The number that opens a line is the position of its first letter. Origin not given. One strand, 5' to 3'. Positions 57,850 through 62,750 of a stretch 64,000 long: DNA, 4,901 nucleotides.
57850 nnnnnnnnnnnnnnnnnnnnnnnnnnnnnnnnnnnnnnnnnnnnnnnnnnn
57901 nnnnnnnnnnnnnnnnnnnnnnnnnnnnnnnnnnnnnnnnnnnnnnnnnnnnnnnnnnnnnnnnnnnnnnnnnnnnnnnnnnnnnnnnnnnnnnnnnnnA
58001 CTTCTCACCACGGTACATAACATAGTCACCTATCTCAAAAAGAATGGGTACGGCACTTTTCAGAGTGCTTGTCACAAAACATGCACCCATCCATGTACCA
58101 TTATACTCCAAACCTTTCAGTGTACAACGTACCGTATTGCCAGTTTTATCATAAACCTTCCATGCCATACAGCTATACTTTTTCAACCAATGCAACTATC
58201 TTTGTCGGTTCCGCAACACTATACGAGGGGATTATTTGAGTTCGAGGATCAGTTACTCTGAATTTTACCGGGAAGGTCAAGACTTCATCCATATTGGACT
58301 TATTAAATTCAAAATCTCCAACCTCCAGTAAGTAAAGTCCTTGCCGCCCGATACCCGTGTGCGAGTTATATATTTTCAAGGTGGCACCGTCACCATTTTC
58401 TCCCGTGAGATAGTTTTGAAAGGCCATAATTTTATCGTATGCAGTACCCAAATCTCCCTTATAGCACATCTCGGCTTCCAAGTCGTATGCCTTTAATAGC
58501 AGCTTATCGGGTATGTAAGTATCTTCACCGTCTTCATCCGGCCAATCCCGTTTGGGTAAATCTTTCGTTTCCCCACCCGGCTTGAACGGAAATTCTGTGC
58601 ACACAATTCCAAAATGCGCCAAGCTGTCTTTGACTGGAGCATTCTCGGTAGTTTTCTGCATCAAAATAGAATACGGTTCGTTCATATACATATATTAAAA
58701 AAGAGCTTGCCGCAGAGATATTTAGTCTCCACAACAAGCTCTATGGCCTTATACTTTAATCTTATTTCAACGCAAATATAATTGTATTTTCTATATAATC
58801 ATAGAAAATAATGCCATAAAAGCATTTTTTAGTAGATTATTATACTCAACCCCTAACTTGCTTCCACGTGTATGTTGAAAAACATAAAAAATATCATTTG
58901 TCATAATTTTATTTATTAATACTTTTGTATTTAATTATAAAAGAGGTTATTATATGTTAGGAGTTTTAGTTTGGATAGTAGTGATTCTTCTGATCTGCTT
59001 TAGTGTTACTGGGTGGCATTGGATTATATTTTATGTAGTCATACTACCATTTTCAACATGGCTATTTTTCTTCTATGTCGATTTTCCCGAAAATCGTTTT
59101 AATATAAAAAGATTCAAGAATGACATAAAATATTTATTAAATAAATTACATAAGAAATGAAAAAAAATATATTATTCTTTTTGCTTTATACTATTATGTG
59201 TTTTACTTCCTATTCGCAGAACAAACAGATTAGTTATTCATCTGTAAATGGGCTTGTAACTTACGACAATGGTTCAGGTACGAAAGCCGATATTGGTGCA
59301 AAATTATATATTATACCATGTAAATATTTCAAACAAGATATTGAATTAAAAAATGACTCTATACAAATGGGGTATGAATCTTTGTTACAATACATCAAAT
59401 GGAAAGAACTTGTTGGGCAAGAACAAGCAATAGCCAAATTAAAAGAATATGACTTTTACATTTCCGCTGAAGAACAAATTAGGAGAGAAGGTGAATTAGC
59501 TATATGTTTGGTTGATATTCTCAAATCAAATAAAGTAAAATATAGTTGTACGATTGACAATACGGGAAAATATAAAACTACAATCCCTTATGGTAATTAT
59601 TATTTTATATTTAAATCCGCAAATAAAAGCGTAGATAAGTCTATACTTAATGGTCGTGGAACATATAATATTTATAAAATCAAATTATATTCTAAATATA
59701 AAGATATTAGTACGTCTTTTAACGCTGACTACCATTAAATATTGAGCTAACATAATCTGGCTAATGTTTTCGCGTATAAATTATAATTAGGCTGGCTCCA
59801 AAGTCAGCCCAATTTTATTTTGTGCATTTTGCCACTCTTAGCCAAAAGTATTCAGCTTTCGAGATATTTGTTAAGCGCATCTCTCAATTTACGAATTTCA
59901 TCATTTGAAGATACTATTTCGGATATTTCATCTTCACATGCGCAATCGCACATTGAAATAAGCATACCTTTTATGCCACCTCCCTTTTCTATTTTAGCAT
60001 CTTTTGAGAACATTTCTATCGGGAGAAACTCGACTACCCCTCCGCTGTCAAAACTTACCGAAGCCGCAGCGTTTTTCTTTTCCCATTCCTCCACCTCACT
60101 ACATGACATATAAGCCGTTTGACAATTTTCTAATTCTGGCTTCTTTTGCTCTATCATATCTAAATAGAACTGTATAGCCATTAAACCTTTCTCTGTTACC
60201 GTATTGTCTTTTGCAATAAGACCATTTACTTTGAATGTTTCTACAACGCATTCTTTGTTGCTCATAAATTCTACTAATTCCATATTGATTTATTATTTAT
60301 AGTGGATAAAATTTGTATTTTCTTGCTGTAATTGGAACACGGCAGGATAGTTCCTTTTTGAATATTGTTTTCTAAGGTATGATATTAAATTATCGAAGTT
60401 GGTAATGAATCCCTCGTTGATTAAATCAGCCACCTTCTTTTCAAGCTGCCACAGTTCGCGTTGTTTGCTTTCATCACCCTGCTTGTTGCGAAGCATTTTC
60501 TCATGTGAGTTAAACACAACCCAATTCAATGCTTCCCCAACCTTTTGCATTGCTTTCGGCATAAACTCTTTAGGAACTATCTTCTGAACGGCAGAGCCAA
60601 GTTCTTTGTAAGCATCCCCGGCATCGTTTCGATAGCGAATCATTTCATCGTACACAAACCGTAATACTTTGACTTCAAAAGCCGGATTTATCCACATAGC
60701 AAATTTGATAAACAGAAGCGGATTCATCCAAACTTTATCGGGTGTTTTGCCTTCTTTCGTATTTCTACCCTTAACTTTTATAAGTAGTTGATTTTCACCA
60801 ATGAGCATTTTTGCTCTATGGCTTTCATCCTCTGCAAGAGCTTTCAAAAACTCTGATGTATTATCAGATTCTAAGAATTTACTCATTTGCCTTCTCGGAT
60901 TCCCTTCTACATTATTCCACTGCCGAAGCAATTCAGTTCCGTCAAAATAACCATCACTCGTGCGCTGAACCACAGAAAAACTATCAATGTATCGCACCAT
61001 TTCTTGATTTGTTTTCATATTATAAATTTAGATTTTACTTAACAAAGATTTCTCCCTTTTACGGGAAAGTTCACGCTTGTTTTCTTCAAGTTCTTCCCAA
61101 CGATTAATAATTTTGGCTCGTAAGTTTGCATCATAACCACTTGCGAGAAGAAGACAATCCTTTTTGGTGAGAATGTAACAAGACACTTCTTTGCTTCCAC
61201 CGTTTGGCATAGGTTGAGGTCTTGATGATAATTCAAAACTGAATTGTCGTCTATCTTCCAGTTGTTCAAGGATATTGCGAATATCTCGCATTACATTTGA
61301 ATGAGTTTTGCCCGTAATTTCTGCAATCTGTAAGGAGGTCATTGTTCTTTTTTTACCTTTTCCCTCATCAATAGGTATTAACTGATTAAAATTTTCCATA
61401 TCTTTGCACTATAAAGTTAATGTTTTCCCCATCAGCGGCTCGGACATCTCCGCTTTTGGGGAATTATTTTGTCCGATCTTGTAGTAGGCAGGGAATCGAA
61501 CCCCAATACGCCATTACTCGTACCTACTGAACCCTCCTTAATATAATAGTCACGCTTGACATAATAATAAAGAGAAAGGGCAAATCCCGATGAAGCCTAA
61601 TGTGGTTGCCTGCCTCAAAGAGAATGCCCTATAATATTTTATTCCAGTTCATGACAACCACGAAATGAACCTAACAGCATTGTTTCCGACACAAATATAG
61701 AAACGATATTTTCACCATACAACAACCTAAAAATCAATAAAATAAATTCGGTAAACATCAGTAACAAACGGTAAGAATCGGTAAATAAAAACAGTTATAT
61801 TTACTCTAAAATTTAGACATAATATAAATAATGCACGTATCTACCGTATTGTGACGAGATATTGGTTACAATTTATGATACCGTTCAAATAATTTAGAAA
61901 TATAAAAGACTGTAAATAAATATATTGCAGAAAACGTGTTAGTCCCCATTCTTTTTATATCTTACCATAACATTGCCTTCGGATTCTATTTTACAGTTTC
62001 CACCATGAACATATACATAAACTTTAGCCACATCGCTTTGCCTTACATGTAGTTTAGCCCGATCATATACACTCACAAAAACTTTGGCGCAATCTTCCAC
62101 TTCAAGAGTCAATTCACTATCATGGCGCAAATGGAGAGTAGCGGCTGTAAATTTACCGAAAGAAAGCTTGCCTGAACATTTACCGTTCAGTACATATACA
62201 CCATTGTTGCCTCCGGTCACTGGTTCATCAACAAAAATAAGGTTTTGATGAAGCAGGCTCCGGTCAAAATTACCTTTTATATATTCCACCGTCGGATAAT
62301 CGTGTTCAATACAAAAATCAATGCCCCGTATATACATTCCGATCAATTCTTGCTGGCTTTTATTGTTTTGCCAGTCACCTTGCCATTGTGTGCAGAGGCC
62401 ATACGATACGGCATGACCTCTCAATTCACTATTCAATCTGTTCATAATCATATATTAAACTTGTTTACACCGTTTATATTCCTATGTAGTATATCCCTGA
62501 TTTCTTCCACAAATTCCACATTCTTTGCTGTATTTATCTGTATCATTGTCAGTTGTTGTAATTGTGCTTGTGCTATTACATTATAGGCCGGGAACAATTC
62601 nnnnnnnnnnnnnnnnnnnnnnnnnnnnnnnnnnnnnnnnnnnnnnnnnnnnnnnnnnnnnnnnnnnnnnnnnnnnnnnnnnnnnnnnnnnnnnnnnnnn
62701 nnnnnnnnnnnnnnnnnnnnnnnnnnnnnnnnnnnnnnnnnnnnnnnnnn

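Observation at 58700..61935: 3.2 kb AT-rich insertion inside the second tail module carrying Rha, KilA-N, a secreted protein and a tRNA 3'-end-like fragment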

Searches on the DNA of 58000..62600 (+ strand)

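Call 12: search_rna_families(source=window, start=58000, end=62600, threshold=evalue, max_evalue=5, show_alignments=3)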
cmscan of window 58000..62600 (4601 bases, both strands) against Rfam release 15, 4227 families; matches with E-value up to 5: 2.
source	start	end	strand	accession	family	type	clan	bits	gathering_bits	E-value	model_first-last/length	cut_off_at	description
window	59844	59981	-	RF00438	SNORA33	Gene; snRNA; snoRNA; HACA-box;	-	22.9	74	2.4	1-130/130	no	Small nucleolar RNA SNORA33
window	61491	61503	-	RF00023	tmRNA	Gene;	CL00001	10.9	47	0.22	349-361/374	no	transfer-messenger RNA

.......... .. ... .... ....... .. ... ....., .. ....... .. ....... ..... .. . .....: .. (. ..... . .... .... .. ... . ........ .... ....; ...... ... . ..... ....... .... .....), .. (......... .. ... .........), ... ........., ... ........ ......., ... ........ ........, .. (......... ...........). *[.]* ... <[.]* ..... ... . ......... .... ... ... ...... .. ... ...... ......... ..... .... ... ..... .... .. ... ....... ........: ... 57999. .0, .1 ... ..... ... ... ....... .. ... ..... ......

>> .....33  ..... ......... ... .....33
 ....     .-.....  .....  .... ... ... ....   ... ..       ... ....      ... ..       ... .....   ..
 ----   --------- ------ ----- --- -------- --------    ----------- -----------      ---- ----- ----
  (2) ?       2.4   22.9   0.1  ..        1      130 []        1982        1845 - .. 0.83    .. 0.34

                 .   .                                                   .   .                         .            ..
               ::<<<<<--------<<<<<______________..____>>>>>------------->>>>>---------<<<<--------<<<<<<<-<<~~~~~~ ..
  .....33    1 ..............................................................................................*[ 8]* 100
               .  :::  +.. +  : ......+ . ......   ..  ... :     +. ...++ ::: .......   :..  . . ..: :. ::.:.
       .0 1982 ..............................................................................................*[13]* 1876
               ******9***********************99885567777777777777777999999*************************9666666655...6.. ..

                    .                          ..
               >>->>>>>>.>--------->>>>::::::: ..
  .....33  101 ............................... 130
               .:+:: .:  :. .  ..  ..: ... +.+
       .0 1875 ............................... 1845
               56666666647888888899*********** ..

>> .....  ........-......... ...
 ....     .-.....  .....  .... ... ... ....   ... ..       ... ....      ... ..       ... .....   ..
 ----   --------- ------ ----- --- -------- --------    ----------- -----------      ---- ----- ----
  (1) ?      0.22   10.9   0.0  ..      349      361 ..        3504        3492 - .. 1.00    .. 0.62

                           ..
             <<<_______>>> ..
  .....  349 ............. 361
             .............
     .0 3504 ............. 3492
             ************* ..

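Call 15: search_dna_similar(query=window:58692-61938:+, collection=phages, mode=distant, max_rows=20)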
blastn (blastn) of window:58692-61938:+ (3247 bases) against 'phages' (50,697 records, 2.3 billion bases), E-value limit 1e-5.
Records with a match: 11; places in all: 12; records where one place covers at least 80% of the query: 2.
Best place of each record, by identity: >=99% 5; 95-99% 1; 90-95% 2; 60-80% 3.
By first word of the organism name: Bacteroides 7; Bacteriophage 3; Phocaeicola 1.
By host as written in the record: - 6; Bacteroides sp. 1; Bacteroides intestinalis BG4 1; Phocaeicola vulgatus BM8 1; Bacteroides ovatus BSC649 1; Bacteroides fragilis BL19 1.
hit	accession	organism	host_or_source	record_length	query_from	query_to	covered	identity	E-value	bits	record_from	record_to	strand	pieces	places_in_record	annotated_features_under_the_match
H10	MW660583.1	Bacteroides phage LoVEphage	Bacteroides sp.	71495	1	3247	100%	100.0%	0e+0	5852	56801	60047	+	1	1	KilA protein | hypothetical protein (x6) | regulatory protein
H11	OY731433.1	Bacteroides phage LoVEphage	-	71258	1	3247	100%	100.0%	0e+0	5852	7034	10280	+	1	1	amidase | hypothetical protein (x4) | anti-repressor Ant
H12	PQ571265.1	Bacteroides phage BI-TP1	Bacteroides intestinalis BG4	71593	1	2369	73%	99.1%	0e+0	4177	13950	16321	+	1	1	transcriptional regulator | carboxypeptidase regulatory-like domain-containing protein | hypothetical protein (x3)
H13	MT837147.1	Bacteriophage sp.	human fecal samples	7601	1638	3247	50%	99.7%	0e+0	2882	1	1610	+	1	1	record has no annotation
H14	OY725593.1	Bacteroides phage LoVEphage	-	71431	1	3241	38%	94.7%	0e+0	1946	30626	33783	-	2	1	transcriptional regulator | hypothetical protein (x3) | anti-repressor Ant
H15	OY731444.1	Bacteroides phage LoVEphage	-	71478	1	3241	38%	94.7%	0e+0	1946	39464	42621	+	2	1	transcriptional regulator | hypothetical protein (x3) | anti-repressor Ant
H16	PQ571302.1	Phocaeicola phage PV4-TP1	Phocaeicola vulgatus BM8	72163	2719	3247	16%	97.7%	0e+0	901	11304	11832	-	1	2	none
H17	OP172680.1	Bacteroides phage BK649P1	Bacteroides ovatus BSC649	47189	2382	2660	9%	76.0%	1e-44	188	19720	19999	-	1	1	hypothetical protein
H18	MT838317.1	Bacteriophage sp.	human fecal samples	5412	1915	2141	7%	72.7%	2e-27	131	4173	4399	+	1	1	record has no annotation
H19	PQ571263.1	Bacteroides phage BF1-TP2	Bacteroides fragilis BL19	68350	1644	1775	4%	74.2%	9e-14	86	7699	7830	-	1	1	hypothetical protein | HNH endonuclease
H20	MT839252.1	Bacteriophage sp.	human fecal samples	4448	1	74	2%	100.0%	2e-28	134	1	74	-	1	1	record has no annotation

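Call 87: get_annotated_region(hit=H17, flank=2500)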
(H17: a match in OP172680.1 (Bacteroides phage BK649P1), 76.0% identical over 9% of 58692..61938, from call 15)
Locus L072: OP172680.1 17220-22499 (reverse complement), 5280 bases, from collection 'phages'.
description: Bacteroides phage BK649P1, complete genome.
organism: Bacteroides phage BK649P1 (NCBI taxid 2968576)
taxonomy: Viruses; Duplodnaviria; Heunggongvirae; Uroviricota; Caudoviricetes
host: Bacteroides ovatus BSC649; source: municipal sewage; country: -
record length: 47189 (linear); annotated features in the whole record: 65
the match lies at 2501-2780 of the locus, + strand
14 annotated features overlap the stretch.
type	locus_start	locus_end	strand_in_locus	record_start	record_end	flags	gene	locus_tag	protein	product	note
CDS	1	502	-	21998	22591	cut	-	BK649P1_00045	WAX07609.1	hypothetical protein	-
CDS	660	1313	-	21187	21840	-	-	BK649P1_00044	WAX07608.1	hypothetical protein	-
CDS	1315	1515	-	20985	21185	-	-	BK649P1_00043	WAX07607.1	hypothetical protein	-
CDS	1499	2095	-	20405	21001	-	-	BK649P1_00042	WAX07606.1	hypothetical protein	-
CDS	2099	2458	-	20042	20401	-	-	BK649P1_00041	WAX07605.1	hypothetical protein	-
CDS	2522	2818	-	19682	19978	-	-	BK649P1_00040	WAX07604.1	hypothetical protein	-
CDS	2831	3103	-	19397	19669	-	-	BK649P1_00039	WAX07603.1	hypothetical protein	-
CDS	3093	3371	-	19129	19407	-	-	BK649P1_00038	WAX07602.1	hypothetical protein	-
CDS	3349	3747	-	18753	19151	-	-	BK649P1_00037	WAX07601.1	hypothetical protein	-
CDS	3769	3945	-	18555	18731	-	-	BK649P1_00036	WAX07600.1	hypothetical protein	-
CDS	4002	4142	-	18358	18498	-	-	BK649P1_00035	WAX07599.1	hypothetical protein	-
CDS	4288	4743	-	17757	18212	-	-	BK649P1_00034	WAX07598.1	hypothetical protein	-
CDS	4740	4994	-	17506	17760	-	-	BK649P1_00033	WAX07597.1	hypothetical protein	-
CDS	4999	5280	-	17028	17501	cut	-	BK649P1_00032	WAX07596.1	hypothetical protein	-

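Call 89: search_rna_families(source=window, start=61395, end=61580, threshold=evalue, max_evalue=10, show_alignments=6)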
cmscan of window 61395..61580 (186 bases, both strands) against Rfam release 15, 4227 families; matches with E-value up to 10: 2.
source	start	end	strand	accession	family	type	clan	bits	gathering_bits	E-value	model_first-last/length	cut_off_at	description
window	61408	61485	+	RF02417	VR-RNA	Gene; sRNA;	-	14.1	100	0.5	312-397/397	no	VR-RNA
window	61491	61503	-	RF00023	tmRNA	Gene;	CL00001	7.2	47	0.33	349-361/374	no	transfer-messenger RNA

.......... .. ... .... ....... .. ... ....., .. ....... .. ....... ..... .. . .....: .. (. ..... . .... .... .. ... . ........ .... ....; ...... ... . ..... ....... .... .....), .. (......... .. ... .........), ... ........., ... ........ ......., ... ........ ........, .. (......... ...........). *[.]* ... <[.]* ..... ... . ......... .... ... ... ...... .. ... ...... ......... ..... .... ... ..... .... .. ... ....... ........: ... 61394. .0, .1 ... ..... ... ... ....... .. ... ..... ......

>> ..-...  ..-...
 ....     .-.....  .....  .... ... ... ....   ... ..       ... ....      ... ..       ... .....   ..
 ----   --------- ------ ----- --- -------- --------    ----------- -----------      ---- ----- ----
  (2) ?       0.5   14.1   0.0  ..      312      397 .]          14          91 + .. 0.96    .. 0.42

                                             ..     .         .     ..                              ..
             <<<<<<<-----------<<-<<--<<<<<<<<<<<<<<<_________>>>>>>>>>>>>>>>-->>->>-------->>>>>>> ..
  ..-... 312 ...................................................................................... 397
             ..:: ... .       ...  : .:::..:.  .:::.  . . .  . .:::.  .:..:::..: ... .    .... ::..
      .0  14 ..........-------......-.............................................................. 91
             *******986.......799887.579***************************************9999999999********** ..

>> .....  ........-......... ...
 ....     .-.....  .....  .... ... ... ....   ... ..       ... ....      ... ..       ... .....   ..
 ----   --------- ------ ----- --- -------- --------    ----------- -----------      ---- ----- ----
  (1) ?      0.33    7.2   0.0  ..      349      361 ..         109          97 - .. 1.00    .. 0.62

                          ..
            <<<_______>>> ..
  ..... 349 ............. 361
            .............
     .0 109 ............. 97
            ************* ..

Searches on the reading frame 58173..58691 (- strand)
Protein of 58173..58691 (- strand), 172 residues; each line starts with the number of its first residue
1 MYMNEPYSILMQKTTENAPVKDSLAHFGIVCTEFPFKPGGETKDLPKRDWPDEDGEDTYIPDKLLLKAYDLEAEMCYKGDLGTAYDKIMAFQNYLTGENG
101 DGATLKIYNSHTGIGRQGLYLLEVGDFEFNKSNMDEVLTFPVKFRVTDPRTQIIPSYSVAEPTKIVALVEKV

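Call 6: search_protein_families(library=pfam, proteins=[window:58173-58691:-], max_evalue=0.01)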
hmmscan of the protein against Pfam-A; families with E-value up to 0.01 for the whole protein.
window:58173-58691:- (172 aa): 0 families

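Call 7: search_protein_families(library=phrogs, proteins=[window:58173-58691:-], max_evalue=0.001)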
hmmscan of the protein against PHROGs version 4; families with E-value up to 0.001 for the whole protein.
window:58173-58691:- (172 aa): 0 families

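Call 59: search_solved_structures(query=window:58173-58691:-, max_evalue=1)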
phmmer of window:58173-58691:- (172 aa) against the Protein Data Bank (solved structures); distinct sequences matched with E-value up to 1: 0.

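Call 101: search_solved_structures(query=A4, max_evalue=1)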
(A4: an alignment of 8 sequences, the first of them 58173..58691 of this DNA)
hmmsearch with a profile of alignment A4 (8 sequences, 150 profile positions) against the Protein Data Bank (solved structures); distinct sequences matched with E-value up to 1: 0.

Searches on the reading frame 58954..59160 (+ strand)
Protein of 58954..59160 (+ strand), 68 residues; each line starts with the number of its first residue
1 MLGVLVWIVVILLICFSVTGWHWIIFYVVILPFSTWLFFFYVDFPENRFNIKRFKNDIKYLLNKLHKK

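Call 6: search_protein_families(library=pfam, proteins=[window:58954-59160:+], max_evalue=0.01)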
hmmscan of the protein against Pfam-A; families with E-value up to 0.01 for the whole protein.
window:58954-59160:+ (68 aa): 0 families

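Call 7: search_protein_families(library=phrogs, proteins=[window:58954-59160:+], max_evalue=0.001)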
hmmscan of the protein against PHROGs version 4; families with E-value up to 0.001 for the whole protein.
window:58954-59160:+ (68 aa): 0 families

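Call 49: search_protein_families(library=padloc, proteins=[window:58954-59160:+], max_evalue=0.01)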
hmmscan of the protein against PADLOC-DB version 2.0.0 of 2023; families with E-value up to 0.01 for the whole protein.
window:58954-59160:+ (68 aa): 0 families
